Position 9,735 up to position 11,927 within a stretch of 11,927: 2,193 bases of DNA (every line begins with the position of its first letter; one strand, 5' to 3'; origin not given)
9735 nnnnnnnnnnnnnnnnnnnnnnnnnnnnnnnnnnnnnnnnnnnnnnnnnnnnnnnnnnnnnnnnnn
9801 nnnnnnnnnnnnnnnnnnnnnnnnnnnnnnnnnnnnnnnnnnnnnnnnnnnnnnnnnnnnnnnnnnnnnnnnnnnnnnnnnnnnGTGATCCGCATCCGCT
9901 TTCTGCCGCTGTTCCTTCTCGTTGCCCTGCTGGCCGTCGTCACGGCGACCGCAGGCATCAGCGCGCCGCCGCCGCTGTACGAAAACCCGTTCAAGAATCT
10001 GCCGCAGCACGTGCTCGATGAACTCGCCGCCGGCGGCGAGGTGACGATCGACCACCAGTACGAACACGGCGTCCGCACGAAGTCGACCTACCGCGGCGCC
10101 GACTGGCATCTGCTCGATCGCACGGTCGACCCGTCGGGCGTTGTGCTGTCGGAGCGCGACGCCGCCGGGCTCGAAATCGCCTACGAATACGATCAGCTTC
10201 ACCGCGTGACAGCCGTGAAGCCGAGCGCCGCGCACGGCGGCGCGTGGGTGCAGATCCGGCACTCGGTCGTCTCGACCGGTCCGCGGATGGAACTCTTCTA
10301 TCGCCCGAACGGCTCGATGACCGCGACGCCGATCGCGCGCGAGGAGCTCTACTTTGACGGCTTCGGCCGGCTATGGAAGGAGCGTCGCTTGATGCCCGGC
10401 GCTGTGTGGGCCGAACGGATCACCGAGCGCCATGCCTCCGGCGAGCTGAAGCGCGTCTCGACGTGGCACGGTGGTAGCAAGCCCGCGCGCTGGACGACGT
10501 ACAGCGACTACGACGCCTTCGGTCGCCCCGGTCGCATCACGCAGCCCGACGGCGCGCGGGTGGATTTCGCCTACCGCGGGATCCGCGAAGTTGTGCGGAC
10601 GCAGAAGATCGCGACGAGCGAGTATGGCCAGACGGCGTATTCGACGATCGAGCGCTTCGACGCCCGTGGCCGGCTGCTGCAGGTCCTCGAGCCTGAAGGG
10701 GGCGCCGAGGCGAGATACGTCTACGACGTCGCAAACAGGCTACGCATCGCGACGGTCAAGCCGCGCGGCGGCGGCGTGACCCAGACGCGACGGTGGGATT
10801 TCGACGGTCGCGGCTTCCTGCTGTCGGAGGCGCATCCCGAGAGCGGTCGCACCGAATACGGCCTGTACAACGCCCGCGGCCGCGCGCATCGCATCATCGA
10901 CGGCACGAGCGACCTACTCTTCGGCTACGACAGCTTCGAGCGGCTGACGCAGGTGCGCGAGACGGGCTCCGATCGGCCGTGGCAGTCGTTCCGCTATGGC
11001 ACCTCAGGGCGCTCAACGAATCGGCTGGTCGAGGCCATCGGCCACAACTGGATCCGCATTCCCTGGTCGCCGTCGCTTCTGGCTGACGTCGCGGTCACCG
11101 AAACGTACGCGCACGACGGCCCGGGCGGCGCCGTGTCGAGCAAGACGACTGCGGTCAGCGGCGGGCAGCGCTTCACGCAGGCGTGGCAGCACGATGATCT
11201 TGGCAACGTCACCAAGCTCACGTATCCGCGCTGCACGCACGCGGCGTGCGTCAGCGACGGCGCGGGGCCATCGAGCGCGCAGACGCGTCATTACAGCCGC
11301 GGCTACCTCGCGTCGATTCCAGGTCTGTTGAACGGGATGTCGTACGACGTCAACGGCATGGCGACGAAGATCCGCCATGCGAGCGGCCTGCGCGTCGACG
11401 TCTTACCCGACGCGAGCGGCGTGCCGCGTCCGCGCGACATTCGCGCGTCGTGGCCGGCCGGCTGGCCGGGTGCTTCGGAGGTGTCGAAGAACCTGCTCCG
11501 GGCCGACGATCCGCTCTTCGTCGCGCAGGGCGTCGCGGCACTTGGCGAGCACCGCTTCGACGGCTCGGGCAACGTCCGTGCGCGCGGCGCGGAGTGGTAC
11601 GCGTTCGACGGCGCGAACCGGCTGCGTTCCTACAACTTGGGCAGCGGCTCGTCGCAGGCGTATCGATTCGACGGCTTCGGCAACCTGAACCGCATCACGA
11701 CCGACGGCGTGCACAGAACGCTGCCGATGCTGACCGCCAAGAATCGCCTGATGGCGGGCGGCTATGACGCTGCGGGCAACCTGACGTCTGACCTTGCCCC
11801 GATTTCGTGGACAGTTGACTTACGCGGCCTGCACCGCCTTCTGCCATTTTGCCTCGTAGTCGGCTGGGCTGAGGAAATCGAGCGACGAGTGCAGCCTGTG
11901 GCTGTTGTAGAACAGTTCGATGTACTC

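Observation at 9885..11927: Secreted RHS/YD-repeat polymorphic-toxin gene decapitated by an IS3-family (IS407-like) insertion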

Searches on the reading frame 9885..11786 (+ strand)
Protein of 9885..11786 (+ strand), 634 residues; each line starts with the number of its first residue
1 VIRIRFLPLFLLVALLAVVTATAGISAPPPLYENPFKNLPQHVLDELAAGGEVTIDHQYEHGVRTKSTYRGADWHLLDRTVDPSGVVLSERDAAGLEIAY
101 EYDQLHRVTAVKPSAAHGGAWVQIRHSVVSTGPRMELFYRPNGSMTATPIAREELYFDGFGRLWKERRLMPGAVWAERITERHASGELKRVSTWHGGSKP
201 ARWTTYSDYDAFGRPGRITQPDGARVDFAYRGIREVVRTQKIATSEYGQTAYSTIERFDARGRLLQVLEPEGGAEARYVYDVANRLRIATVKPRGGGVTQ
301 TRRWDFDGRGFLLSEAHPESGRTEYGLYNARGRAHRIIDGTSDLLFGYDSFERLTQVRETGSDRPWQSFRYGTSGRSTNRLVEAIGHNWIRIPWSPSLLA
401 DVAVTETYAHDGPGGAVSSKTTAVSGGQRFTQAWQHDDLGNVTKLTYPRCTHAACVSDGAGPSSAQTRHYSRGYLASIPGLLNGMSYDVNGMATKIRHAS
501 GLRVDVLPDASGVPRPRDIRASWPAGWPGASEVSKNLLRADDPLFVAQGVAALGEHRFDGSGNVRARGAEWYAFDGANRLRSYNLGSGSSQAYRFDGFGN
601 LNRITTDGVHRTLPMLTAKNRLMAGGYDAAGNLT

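Call 7: search_protein_families(library=pfam, proteins=[window:9885-11786:+], max_evalue=0.1)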
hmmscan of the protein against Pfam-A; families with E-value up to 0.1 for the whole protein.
window:9885-11786:+ (634 aa): 3 families
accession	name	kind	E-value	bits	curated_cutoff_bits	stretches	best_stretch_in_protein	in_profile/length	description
PF05593.20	RHS_repeat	-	1.7e-25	89.3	22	3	258-295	1-36/38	RHS Repeat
PF25023.1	TEN_YD-shell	-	0.0037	15.8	50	0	555-600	686-732/909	Teneurin YD-shell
PF10335.14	DUF294_C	-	0.057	13.7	22.5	0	223-289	33-98/145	Putative nucleotidyltransferase substrate binding domain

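Call 8: search_protein_families(library=ncbifam, proteins=[window:9885-11786:+], max_evalue=0.1)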
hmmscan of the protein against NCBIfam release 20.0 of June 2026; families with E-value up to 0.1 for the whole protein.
window:9885-11786:+ (634 aa): 1 family
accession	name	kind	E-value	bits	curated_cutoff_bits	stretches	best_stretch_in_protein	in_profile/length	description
TIGR01643.1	YD_repeat_2x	repeat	2e-12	47.1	15.8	1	82-110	2-30/42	YD repeat-containing protein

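Call 9: find_homologous_proteins(query=window:9885-11786:+)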
Query window:9885-11786:+ (634 aa): 13 proteins with E <= 0.001 among 8000 candidates.
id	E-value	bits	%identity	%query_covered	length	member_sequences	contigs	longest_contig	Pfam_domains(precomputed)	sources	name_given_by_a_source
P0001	0.0e+0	1249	86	96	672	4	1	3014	PF05593.20,PF25023.2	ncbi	ncbi:MAG: hypothetical protein AAF772_19435, partial [Acidobacteriota bacterium]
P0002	0.0e+0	1080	88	82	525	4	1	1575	PF05593.20,PF25023.2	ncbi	ncbi:MAG: hypothetical protein AAF772_21790, partial [Acidobacteriota bacterium]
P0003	2.0e-230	785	84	63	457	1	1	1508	PF05593.20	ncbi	ncbi:MAG: hypothetical protein AAF772_21850, partial [Acidobacteriota bacterium]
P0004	6.6e-223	760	84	62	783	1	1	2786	PF15649.13,PF05593.20,PF25023.2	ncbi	ncbi:MAG: putative toxin, partial [Acidobacteriota bacterium]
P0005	2.1e-206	706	84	56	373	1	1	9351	PF05593.20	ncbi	ncbi:MAG: hypothetical protein AAF772_07820 [Acidobacteriota bacterium]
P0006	6.4e-197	674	83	55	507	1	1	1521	PF05593.20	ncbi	ncbi:MAG: hypothetical protein AAF772_21825, partial [Acidobacteriota bacterium]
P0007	5.7e-192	658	86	51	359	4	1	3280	PF05593.20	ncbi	ncbi:MAG: RHS repeat domain-containing protein [Acidobacteriota bacterium]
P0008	2.2e-112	395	81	34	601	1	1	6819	PF05593.20,PF15533.13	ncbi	ncbi:MAG: polymorphic toxin type 33 domain-containing protein [Acidobacteriota bacterium]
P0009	8.8e-71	258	38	74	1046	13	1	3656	PF05593.20,PF25023.2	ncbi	ncbi:MAG: hypothetical protein WBP67_10445, partial [Thermoanaerobaculia bacterium]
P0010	4.3e-69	252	34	91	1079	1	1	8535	PF05593.20,PF25023.2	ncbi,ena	-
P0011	6.5e-53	199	33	79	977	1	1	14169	PF05593.20,PF25023.2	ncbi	-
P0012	3.2e-34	137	34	57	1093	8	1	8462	PF05593.20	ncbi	-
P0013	5.5e-25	106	29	85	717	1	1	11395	PF05593.20,PF25023.2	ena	-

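Call 13: find_encoding_contigs(protein=P0005, flank=10000, max_places=4)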
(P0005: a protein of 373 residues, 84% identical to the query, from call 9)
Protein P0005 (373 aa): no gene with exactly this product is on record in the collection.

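Call 14: find_related_loci(query=window:9885-11786:+, collection=genome_contigs, flank=10000)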
Query window:9885-11786:+ (634 aa) in genome_contigs; peptide patterns used: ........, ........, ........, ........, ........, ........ (x = any residue, [..] = any of these).
32 stretches matched a pattern, but none encodes a relative of the query by tblastn (E <= 1e-3).

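Call 19: find_encoding_contigs(protein=P0008, flank=10000, max_places=4)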
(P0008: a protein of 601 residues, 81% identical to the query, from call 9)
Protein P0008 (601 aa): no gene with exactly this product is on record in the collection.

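Call 20: find_encoding_contigs(protein=P0007, flank=10000, max_places=4)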
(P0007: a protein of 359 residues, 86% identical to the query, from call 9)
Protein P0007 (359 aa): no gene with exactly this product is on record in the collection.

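Call 21: find_encoding_contigs(protein=P0001, flank=10000, max_places=4)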
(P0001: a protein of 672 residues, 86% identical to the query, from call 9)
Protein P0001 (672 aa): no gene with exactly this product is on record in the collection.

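Call 37: list_cluster_members(proteins=[P0001, P0004, P0005, P0007, P0008, P0002, P0003, P0006])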
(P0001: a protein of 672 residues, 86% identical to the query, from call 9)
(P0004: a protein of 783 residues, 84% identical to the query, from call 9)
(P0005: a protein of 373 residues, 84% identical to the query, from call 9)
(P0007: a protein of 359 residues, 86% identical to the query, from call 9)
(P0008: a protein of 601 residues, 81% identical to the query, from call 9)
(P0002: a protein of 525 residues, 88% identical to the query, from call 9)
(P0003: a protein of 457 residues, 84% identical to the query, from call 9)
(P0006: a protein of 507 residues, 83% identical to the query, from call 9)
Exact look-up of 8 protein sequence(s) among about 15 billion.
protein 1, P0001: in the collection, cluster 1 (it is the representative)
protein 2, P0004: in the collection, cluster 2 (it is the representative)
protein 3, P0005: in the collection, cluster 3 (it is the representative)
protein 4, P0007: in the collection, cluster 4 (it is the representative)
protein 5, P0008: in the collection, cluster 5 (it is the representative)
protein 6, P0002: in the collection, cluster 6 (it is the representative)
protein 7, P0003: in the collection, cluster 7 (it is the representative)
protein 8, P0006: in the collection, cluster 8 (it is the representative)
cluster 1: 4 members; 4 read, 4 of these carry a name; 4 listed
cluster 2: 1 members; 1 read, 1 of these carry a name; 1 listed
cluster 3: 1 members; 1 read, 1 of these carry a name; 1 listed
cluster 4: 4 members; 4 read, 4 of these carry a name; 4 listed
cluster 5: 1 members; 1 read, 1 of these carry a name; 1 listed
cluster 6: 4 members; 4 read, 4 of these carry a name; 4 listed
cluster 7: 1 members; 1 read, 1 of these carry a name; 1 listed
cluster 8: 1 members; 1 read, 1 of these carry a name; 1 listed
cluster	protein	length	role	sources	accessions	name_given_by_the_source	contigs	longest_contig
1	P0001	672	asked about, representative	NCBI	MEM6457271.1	MAG: hypothetical protein AAF772_19435, partial [Acidobacteriota bacterium]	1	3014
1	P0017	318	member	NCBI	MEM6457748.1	MAG: hypothetical protein AAF772_21845, partial [Acidobacteriota bacterium]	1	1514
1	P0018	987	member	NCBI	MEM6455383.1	MAG: RHS repeat-associated core domain-containing protein [Acidobacteriota bacterium]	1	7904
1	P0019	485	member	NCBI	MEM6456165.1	MAG: hypothetical protein AAF772_13800, partial [Acidobacteriota bacterium]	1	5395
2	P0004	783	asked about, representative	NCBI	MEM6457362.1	MAG: putative toxin, partial [Acidobacteriota bacterium]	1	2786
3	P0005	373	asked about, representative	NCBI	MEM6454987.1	MAG: hypothetical protein AAF772_07820 [Acidobacteriota bacterium]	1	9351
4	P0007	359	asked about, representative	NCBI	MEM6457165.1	MAG: RHS repeat domain-containing protein [Acidobacteriota bacterium]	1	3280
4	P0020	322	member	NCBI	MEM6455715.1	MAG: RHS repeat domain-containing protein, partial [Acidobacteriota bacterium]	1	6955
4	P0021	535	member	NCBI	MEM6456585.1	MAG: hypothetical protein AAF772_15950, partial [Acidobacteriota bacterium]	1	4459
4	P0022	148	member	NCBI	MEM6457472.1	MAG: RHS repeat domain-containing protein, partial [Acidobacteriota bacterium]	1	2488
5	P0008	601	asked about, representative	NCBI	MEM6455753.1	MAG: polymorphic toxin type 33 domain-containing protein [Acidobacteriota bacterium]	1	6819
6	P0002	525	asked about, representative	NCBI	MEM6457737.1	MAG: hypothetical protein AAF772_21790, partial [Acidobacteriota bacterium]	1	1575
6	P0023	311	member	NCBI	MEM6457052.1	MAG: RHS repeat domain-containing protein, partial [Acidobacteriota bacterium]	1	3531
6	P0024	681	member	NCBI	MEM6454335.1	MAG: hypothetical protein AAF772_04500, partial [Acidobacteriota bacterium]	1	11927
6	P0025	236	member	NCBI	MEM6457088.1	MAG: hypothetical protein AAF772_18505, partial [Acidobacteriota bacterium]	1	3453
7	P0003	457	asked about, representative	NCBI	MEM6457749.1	MAG: hypothetical protein AAF772_21850, partial [Acidobacteriota bacterium]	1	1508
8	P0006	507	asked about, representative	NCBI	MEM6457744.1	MAG: hypothetical protein AAF772_21825, partial [Acidobacteriota bacterium]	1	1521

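Call 44: search_protein_families(library=ncbifam, proteins=[P0018, P0004, P0008, P0024], max_evalue=0.01)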
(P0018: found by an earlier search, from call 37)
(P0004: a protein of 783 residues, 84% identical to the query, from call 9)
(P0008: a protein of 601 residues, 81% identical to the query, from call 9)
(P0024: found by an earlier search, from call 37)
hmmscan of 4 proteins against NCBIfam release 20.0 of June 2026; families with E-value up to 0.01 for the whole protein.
P0018 (987 aa): 2 families
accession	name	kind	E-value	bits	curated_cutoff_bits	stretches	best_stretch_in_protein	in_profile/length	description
TIGR01643.1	YD_repeat_2x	repeat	2.1e-14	53.3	15.8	0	533-570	2-39/42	YD repeat-containing protein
TIGR03696.1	Rhs_assc_core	domain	2e-13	50.7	32.5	1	733-811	13-76/76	RHS repeat-associated core domain-containing protein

P0004 (783 aa): 2 families
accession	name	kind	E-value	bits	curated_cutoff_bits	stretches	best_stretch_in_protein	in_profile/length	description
TIGR01643.1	YD_repeat_2x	repeat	7.7e-12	45.2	15.8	1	19-52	1-33/42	YD repeat-containing protein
TIGR03696.1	Rhs_assc_core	domain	2.4e-11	44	32.5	1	536-613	13-75/76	RHS repeat-associated core domain-containing protein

P0008 (601 aa): 1 family
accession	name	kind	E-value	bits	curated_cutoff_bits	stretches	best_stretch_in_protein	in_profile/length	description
TIGR03696.1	Rhs_assc_core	domain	1.6e-12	47.7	32.5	1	360-438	13-76/76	RHS repeat-associated core domain-containing protein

P0024 (681 aa): 1 family
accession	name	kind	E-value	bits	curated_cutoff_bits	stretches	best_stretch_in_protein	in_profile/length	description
TIGR01643.1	YD_repeat_2x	repeat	2.6e-13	49.8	15.8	0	82-110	2-30/42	YD repeat-containing protein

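Call 45: search_protein_families(library=pfam, proteins=[P0018, P0004, P0008], max_evalue=0.01)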
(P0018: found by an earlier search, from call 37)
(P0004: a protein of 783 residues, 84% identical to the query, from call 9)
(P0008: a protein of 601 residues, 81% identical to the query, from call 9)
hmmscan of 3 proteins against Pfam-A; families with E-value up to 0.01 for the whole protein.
P0018 (987 aa): 1 family
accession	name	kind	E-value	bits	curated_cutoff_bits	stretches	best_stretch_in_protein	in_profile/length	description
PF05593.20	RHS_repeat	-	7.2e-31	106.4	22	4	216-253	1-36/38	RHS Repeat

P0004 (783 aa): 3 families
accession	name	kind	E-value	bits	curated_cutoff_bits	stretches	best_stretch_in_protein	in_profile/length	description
PF05593.20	RHS_repeat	-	2.6e-23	82.3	22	1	19-57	1-37/38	RHS Repeat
PF15649.12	Tox-REase-7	-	1e-12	48.6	25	1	683-764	1-82/84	Restriction endonuclease fold toxin 7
PF15520.11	Ntox10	-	2.8e-05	24.5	26.8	1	603-679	3-83/193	Novel toxin 10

P0008 (601 aa): 2 families
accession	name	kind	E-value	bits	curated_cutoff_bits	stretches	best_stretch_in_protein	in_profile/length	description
PF15533.11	Ntox33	-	8.7e-20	71.4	28.4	1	532-595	1-65/65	Bacterial toxin 33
PF05593.20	RHS_repeat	-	2.1e-10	41.2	22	1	159-191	1-33/38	RHS Repeat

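Call 51: search_protein_families(library=padloc, proteins=[P0024], max_evalue=0.001)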
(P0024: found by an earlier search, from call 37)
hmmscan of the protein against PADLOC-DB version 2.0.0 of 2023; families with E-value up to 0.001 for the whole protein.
P0024 (681 aa): 0 families

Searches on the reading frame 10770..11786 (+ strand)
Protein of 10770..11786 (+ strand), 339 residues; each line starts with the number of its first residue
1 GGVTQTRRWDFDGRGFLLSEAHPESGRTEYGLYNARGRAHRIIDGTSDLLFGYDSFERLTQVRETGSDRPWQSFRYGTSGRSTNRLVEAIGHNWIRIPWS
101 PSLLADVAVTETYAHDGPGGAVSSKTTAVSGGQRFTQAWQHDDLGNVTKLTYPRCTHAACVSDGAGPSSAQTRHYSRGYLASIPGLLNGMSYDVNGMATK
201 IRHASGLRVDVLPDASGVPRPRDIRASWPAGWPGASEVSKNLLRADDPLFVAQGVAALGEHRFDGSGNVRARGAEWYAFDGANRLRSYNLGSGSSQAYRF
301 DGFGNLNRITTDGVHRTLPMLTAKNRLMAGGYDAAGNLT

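Call 26: find_related_loci(query=A2, collection=metagenome_contigs, flank=10000)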
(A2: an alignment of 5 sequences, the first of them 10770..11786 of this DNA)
Query A2 (339 aa) in metagenome_contigs; peptide patterns used: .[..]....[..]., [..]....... (x = any residue, [..] = any of these).
225 stretches matched a pattern, but none encodes a relative of the query by tblastn (E <= 1e-3).

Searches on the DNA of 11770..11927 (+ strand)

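Call 10: search_dna_similar(query=window:11770-11927:+, collection=plasmids, mode=distant, max_rows=20)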
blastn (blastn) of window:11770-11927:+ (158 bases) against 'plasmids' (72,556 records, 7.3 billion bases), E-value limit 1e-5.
No match.
